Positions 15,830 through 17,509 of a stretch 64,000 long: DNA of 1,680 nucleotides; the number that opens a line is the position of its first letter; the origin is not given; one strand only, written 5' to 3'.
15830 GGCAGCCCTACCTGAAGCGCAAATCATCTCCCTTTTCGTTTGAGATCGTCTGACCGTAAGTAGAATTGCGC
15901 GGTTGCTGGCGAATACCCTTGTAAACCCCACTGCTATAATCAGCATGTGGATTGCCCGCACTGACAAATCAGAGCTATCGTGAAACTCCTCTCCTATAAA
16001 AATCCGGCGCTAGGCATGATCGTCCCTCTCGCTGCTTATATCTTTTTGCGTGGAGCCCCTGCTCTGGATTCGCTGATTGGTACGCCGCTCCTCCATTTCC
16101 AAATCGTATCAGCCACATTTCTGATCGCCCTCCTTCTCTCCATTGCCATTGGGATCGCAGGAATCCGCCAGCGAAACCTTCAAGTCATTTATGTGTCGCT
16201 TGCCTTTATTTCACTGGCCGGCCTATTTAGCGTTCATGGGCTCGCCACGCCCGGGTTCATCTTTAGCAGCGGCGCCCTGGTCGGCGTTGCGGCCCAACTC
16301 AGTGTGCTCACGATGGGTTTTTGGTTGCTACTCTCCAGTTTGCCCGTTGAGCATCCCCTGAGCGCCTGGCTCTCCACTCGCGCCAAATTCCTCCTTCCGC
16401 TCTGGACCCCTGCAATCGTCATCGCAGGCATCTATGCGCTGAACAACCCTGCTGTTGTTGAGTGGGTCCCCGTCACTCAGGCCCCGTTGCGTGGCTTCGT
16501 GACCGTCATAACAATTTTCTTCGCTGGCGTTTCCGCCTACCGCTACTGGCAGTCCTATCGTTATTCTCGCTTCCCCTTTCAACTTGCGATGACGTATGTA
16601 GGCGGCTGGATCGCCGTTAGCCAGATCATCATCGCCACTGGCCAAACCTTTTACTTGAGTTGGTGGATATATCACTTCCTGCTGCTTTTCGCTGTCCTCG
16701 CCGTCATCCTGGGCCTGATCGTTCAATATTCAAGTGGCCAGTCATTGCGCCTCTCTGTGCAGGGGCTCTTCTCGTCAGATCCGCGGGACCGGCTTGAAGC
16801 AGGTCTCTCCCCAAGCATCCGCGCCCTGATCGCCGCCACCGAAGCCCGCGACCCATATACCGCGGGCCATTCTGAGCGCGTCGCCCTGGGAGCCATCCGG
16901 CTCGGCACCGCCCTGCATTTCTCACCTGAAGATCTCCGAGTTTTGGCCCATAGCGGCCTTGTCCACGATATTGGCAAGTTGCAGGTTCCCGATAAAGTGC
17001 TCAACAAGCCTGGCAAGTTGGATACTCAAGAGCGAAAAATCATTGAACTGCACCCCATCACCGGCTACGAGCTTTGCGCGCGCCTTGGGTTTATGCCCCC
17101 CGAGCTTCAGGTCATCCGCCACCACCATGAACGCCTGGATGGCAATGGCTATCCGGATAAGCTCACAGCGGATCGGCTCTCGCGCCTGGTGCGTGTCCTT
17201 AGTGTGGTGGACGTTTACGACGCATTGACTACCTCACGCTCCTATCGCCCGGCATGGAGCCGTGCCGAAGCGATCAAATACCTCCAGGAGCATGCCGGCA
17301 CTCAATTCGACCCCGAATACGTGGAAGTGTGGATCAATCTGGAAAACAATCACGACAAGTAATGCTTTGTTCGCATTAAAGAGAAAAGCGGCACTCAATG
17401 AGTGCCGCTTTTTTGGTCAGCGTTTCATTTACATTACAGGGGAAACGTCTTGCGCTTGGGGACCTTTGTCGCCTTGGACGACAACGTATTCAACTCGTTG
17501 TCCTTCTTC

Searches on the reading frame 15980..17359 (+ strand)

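Call 44: search_protein_families(library=pfam, proteins=[window:15980-17359:+], max_evalue=0.0001)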
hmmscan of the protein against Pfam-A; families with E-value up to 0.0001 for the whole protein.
window:15980-17359:+ (460 aa): 2 families
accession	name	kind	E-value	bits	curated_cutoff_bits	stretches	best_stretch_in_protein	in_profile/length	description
PF13487.12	HD_5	-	1.1e-33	116.9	27.2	1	286-446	6-169/170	HD domain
PF01966.28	HD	-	5.1e-15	56.2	22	1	295-415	2-115/116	HD domain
